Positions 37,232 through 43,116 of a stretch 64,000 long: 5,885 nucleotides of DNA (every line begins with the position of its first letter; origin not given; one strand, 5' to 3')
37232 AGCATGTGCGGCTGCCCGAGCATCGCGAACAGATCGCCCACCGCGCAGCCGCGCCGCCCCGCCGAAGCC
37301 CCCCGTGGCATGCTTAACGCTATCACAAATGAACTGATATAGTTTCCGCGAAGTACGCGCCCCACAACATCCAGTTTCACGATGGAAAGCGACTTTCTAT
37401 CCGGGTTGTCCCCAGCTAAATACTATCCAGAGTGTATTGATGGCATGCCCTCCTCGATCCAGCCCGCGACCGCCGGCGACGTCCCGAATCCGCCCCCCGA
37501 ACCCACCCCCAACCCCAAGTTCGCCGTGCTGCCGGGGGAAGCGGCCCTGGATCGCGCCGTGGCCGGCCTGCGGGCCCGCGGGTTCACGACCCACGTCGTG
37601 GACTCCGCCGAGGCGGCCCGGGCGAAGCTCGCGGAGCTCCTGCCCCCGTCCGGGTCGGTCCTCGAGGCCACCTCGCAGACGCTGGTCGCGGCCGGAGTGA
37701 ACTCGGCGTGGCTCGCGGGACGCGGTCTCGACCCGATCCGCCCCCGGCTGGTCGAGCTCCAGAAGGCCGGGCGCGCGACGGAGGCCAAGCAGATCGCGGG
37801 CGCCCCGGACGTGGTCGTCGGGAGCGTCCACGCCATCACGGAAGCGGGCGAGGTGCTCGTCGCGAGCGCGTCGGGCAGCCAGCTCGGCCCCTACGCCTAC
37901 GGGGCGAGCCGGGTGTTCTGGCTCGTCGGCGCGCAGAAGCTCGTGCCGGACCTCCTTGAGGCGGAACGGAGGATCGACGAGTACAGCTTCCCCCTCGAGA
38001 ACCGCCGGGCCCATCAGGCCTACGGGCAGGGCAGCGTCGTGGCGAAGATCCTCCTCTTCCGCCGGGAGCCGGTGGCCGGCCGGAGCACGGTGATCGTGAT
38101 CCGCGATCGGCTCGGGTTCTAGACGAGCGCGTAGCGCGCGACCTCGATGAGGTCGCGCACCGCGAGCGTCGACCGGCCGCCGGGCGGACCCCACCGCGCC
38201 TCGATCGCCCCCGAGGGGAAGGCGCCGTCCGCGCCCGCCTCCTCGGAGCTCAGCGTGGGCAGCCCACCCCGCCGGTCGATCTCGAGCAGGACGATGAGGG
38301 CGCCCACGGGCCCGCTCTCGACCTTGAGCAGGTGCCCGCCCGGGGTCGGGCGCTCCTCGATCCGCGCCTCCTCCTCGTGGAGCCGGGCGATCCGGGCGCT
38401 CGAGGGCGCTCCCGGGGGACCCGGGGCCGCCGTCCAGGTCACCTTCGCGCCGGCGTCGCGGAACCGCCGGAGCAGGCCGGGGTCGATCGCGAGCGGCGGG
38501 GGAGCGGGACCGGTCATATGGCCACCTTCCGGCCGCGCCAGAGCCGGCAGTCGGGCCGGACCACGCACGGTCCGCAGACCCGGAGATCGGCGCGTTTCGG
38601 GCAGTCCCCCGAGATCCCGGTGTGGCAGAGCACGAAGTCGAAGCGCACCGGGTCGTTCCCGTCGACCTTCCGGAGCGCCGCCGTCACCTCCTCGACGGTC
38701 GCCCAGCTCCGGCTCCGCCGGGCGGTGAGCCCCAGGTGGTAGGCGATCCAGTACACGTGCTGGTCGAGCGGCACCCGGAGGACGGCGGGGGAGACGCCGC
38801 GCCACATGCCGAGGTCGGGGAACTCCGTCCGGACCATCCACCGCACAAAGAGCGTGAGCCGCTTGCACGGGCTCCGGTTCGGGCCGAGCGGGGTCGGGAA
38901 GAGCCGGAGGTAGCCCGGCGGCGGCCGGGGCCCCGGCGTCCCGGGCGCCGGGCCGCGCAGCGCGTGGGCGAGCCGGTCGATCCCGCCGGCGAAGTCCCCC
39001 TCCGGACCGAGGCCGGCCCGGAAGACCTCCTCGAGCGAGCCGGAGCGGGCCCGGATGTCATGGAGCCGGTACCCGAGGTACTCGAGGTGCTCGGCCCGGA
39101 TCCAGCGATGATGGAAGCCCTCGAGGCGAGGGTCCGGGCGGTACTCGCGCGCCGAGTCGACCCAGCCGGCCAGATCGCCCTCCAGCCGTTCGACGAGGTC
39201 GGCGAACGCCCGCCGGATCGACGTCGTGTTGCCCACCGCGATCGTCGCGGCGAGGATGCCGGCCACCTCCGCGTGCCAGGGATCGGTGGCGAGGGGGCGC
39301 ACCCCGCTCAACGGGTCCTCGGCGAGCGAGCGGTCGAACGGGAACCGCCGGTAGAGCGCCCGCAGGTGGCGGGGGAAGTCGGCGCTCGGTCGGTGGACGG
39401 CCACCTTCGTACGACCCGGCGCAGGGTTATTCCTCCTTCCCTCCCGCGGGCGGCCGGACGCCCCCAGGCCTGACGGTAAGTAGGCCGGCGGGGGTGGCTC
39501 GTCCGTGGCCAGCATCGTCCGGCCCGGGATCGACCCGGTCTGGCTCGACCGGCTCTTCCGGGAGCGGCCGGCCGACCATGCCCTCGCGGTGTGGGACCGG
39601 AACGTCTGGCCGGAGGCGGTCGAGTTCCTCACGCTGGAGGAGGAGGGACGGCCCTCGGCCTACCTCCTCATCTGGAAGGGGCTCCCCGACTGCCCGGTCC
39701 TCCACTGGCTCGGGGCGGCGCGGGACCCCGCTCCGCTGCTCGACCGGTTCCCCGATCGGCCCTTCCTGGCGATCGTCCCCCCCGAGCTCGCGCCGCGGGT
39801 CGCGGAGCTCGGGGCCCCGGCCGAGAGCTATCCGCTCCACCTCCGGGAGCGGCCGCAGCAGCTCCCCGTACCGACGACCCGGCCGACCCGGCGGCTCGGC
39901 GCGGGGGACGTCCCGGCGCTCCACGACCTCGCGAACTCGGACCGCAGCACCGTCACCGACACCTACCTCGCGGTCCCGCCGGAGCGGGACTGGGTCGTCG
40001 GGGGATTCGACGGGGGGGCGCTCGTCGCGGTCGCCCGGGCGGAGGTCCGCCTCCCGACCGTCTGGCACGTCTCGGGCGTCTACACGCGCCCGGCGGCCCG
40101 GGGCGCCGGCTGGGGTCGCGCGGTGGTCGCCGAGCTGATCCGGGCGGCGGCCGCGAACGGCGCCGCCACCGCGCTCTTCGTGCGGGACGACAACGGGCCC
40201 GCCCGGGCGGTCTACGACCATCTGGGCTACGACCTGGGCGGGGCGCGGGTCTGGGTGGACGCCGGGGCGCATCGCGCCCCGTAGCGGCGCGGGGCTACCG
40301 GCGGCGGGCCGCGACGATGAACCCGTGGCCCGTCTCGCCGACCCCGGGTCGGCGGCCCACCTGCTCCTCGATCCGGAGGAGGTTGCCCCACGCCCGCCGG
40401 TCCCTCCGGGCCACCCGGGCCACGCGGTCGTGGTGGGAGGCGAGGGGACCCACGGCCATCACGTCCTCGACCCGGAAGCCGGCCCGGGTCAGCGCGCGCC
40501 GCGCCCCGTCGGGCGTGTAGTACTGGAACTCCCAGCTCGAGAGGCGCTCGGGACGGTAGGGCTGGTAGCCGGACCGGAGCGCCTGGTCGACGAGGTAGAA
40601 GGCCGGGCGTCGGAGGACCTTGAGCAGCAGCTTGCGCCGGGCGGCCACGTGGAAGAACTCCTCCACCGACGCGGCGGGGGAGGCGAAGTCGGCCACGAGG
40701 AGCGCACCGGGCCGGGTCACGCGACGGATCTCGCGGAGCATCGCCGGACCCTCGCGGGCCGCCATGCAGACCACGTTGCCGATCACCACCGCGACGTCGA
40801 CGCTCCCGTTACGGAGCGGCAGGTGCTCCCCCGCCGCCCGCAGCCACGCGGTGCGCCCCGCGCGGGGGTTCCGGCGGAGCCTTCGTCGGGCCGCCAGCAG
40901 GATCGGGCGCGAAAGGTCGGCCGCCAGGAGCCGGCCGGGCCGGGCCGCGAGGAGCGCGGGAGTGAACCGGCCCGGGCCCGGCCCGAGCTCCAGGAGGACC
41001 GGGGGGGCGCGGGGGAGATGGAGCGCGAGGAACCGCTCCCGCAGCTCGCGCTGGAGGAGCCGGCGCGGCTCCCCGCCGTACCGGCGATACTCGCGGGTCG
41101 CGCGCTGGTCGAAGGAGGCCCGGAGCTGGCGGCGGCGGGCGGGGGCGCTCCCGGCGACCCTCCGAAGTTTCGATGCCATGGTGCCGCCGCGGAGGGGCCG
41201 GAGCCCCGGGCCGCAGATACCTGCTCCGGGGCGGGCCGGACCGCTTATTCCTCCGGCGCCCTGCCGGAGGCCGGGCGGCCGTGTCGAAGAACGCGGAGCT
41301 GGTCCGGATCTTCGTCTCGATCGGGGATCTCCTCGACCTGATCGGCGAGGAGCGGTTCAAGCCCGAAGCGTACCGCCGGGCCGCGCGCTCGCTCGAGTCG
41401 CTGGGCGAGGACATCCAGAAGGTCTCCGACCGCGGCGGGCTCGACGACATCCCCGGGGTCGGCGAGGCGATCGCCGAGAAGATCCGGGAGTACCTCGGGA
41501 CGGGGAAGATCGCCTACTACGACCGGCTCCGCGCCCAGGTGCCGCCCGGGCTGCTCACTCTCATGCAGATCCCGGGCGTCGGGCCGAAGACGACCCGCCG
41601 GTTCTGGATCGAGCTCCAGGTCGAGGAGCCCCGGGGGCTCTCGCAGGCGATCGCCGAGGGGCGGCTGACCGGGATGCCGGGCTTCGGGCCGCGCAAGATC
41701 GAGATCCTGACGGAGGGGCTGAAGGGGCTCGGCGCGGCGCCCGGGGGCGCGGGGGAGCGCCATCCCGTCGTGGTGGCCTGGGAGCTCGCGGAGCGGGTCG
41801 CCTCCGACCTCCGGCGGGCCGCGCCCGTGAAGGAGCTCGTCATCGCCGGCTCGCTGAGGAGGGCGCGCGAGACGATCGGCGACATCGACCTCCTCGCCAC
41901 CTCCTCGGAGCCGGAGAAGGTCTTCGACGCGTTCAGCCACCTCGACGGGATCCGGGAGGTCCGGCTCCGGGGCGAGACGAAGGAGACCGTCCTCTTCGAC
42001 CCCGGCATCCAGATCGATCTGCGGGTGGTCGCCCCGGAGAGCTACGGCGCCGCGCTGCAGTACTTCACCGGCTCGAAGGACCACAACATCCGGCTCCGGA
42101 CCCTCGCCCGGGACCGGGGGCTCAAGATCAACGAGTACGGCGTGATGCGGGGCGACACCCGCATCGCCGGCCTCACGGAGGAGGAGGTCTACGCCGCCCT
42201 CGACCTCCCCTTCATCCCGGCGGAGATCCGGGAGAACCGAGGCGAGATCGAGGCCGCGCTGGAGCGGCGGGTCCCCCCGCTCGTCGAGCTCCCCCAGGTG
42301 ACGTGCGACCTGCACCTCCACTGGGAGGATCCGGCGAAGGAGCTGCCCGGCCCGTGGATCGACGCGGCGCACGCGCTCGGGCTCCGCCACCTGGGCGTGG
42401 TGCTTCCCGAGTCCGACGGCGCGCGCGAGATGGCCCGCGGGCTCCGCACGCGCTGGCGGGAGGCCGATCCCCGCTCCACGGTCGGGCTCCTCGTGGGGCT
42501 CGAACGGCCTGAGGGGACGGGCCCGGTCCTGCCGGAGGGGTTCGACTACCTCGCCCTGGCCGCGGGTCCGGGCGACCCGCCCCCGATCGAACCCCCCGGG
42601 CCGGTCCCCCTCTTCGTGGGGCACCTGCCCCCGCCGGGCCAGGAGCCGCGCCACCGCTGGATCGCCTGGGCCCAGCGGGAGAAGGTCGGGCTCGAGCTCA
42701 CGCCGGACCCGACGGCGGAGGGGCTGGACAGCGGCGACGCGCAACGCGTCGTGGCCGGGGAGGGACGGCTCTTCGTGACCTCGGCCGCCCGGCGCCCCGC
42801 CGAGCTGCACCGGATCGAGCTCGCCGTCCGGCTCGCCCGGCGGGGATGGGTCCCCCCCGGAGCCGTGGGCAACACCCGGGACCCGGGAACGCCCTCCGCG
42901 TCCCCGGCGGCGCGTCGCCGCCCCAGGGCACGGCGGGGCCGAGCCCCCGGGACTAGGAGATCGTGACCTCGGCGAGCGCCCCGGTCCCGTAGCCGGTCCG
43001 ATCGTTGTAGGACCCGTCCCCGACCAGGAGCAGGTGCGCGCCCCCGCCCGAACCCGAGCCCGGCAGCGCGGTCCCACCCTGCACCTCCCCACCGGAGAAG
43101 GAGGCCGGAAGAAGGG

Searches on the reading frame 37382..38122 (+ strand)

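Call 59: search_protein_families(library=pfam, proteins=[window:37382-38122:+], max_evalue=0.00001)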
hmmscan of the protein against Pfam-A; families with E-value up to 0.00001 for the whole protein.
window:37382-38122:+ (246 aa): 1 family
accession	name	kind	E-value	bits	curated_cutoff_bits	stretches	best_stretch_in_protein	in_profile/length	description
PF02589.21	LUD_dom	-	1.8e-15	57.6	22.6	1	57-209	2-150/189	LUD domain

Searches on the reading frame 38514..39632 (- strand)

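Call 59: search_protein_families(library=pfam, proteins=[window:38514-39632:-], max_evalue=0.00001)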
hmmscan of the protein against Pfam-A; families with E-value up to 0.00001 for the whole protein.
window:38514-39632:- (372 aa): 1 family
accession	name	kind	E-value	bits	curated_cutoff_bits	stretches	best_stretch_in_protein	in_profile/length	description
PF09674.15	DUF2400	-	5.1e-48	164.5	25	1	106-340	1-224/225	Protein of unknown function (DUF2400)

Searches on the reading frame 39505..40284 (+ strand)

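Call 59: search_protein_families(library=pfam, proteins=[window:39505-40284:+], max_evalue=0.00001)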
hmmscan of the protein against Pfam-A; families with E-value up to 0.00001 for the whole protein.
window:39505-40284:+ (259 aa): 3 families
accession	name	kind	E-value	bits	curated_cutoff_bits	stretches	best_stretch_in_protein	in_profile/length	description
PF00583.31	Acetyltransf_1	-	1.1e-13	51.9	20.7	1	154-242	27-116/116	Acetyltransferase (GNAT) family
PF08445.16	FR47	-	3.8e-11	43.3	22.1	1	167-251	4-86/86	FR47-like protein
PF13508.13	Acetyltransf_7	-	1.2e-06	29.2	27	1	170-242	11-82/84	Acetyltransferase (GNAT) domain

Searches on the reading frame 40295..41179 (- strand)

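Call 59: search_protein_families(library=pfam, proteins=[window:40295-41179:-], max_evalue=0.00001)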
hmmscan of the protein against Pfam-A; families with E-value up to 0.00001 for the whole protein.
window:40295-41179:- (294 aa): 3 families
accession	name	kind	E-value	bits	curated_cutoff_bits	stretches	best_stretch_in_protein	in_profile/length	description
PF13649.12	Methyltransf_25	-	3e-13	50.7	27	1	63-158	2-96/97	Methyltransferase domain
PF08241.18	Methyltransf_11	-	3.3e-13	50.5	21.2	1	63-162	1-94/95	Methyltransferase domain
PF08242.18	Methyltransf_12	-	2.6e-08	34.9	30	1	63-161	1-98/98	Methyltransferase domain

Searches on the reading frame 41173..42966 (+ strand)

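Call 59: search_protein_families(library=pfam, proteins=[window:41173-42966:+], max_evalue=0.00001)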
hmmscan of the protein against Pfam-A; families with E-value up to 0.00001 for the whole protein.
window:41173-42966:+ (597 aa): 4 families
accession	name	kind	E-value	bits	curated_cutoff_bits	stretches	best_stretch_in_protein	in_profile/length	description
PF14791.11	DNA_pol_B_thumb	-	2.5e-21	75.7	25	1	294-354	1-63/63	DNA polymerase beta thumb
PF14716.13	HHH_8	-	5.9e-19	68.7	30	1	39-112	2-72/73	Helix-hairpin-helix domain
PF14520.12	HHH_5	-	3.2e-08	34.4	27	0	129-184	3-56/57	Helix-hairpin-helix domain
PF00633.29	HHH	-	9.9e-07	28.8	24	0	90-107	13-30/30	Helix-hairpin-helix motif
